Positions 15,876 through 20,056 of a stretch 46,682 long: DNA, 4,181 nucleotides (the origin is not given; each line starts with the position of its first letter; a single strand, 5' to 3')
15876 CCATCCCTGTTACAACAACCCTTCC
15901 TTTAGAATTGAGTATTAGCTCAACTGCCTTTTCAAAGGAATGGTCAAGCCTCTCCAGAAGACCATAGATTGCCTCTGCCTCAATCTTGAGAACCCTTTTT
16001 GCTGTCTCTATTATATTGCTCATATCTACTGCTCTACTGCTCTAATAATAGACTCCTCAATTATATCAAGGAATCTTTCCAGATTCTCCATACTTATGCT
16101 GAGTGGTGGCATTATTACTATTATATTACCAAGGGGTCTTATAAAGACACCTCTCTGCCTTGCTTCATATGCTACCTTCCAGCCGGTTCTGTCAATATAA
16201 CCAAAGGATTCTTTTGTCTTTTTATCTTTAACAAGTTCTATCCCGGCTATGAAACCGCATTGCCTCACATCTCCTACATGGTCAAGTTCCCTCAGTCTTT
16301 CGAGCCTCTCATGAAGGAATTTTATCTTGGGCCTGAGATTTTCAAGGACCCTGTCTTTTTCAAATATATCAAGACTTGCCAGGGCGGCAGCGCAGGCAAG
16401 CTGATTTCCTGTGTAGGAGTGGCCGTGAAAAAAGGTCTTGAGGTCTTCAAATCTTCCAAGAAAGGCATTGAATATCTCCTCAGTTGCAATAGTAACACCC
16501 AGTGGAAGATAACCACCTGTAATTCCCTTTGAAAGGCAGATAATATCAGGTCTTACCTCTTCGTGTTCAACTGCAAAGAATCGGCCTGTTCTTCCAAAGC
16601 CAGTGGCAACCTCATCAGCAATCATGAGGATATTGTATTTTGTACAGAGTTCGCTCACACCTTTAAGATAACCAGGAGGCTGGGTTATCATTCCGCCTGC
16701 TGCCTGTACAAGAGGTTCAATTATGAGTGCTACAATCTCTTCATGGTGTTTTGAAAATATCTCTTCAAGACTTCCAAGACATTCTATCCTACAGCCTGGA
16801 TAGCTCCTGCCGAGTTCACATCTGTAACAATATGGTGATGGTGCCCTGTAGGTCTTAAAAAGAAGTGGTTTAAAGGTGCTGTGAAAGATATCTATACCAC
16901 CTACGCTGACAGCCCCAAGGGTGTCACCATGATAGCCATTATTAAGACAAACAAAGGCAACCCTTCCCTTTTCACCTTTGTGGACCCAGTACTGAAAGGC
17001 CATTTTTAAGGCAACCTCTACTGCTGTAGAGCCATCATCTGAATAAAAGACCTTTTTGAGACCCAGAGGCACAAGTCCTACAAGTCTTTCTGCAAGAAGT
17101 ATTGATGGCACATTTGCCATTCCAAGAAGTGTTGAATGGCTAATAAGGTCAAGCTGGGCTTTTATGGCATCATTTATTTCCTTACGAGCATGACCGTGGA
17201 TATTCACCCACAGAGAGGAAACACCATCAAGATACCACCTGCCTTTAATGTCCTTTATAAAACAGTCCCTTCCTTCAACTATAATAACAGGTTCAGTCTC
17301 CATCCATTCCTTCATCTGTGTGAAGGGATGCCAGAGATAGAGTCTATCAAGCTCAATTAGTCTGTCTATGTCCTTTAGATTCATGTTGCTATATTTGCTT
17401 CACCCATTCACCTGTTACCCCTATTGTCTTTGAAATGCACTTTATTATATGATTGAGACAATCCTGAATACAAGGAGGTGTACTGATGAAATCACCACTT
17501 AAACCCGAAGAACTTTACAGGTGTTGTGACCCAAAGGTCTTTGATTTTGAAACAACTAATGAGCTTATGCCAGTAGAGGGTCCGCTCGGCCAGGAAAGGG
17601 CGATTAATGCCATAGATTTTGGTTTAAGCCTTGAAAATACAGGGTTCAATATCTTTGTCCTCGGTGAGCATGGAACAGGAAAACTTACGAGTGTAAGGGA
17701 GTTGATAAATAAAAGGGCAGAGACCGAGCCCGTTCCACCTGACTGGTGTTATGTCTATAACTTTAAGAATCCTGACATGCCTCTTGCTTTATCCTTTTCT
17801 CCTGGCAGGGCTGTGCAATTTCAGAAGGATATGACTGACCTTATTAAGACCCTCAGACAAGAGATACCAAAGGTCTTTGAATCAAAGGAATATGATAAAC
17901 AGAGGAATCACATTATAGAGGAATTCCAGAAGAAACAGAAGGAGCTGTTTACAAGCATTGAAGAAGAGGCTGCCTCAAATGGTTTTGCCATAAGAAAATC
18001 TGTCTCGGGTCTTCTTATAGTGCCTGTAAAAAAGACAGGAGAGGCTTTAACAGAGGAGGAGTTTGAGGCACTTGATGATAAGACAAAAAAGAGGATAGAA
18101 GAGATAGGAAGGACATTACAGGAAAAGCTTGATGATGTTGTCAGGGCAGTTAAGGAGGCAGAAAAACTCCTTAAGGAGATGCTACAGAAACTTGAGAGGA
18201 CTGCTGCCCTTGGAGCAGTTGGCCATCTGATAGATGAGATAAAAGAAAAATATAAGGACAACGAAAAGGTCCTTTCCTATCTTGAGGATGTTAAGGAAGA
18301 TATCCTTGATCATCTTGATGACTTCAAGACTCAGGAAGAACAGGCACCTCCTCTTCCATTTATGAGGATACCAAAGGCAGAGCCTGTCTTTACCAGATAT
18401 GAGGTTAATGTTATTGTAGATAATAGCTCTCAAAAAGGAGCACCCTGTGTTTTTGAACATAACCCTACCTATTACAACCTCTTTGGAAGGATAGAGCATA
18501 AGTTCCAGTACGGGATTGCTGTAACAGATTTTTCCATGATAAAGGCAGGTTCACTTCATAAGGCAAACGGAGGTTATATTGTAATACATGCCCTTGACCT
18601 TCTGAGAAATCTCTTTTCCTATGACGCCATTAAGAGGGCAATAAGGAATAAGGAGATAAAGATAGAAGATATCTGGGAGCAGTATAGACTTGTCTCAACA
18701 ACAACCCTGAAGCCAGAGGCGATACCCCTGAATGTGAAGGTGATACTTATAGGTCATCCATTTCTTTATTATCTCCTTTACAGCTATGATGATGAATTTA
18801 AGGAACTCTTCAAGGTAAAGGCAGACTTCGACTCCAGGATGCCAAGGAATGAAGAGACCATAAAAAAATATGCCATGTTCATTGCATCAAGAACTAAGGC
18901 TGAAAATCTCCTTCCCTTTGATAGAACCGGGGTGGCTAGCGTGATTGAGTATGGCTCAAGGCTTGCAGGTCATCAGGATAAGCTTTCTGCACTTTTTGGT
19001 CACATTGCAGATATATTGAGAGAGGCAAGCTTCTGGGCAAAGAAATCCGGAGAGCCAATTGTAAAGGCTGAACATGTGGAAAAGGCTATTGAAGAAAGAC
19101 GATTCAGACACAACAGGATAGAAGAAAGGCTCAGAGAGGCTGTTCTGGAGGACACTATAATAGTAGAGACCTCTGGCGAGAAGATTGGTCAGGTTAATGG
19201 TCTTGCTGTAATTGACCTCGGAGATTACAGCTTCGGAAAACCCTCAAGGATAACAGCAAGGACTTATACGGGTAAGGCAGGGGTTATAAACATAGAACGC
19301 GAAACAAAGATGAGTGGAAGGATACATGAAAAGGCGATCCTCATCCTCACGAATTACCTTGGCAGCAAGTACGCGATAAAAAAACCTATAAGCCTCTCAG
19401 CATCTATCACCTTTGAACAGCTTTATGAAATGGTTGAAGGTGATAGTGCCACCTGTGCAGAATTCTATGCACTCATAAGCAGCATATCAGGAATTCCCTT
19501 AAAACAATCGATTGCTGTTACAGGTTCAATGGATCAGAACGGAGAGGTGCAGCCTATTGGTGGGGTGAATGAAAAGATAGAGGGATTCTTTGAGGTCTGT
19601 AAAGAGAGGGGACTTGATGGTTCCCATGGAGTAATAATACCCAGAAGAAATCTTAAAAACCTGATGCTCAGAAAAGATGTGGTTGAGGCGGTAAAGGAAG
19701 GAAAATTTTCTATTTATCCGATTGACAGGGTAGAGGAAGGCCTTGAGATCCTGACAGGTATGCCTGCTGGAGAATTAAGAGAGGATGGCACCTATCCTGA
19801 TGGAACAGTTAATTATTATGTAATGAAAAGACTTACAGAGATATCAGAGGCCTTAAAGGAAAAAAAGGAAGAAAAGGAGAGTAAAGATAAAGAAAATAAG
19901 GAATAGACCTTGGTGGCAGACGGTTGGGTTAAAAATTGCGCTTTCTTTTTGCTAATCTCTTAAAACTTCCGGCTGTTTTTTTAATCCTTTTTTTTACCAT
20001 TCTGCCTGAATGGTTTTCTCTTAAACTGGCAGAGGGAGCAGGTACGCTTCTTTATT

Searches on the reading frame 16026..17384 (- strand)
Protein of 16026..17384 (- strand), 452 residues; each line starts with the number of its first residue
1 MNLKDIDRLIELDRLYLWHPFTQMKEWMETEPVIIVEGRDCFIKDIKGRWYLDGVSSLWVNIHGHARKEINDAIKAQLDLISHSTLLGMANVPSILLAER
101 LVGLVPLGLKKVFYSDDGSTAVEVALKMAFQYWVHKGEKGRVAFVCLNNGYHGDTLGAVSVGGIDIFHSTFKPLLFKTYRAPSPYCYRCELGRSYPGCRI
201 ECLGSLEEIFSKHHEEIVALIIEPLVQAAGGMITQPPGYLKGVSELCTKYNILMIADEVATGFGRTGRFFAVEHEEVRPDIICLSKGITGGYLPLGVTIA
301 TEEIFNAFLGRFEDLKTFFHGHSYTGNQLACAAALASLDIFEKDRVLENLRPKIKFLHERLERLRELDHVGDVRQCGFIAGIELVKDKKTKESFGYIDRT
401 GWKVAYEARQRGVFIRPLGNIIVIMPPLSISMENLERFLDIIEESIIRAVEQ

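Call 52: search_protein_families(library=pfam, proteins=[window:16026-17384:-], max_evalue=0.00001)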
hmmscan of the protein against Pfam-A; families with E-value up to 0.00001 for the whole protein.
window:16026-17384:- (452 aa): 1 family
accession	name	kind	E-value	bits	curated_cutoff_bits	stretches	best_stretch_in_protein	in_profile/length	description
PF00202.27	Aminotran_3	-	7.3e-104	348.1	30.5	1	30-444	8-401/403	Aminotransferase class-III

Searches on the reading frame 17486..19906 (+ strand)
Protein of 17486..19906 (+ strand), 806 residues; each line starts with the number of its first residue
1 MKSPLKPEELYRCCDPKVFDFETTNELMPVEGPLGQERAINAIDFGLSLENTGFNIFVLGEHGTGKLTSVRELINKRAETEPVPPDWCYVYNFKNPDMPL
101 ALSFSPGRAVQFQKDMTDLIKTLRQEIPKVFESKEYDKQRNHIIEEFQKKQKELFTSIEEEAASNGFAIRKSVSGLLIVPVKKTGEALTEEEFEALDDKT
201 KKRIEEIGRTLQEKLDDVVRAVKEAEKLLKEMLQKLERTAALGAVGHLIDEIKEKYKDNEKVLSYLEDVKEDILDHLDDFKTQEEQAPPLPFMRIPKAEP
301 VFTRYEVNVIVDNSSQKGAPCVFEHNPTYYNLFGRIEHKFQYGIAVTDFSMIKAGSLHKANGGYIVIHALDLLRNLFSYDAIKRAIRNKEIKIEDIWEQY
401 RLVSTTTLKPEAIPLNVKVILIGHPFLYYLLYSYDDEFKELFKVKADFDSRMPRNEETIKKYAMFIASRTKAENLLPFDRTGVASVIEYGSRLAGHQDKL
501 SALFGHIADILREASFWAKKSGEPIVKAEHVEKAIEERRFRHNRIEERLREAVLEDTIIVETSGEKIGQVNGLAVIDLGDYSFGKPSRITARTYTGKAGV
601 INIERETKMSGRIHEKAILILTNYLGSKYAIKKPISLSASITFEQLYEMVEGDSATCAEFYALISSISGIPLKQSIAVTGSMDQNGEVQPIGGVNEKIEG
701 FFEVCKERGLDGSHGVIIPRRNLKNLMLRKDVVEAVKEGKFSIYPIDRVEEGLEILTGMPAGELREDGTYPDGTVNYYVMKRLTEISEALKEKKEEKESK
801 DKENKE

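Call 52: search_protein_families(library=pfam, proteins=[window:17486-19906:+], max_evalue=0.00001)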
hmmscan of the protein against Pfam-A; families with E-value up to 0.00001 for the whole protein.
window:17486-19906:+ (806 aa): 4 families
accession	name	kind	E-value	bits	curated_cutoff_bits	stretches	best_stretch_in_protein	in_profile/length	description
PF13654.12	AAA_32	-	1.7e-55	187.1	21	1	317-449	1-133/133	LonB-like, AAA domain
PF20436.4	LonB_AAA-LID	-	4.3e-29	100.8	22.4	1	477-541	1-65/65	Archaeal LonB, AAA+ ATPase LID domain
PF20437.3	LonC_helical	-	5.1e-16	58.8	24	1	86-119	1-34/34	Lon-like LonC helical domain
PF05362.19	Lon_C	-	1.3e-10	41.6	21.1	1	651-755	108-201/205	Lon protease (S16) C-terminal proteolytic domain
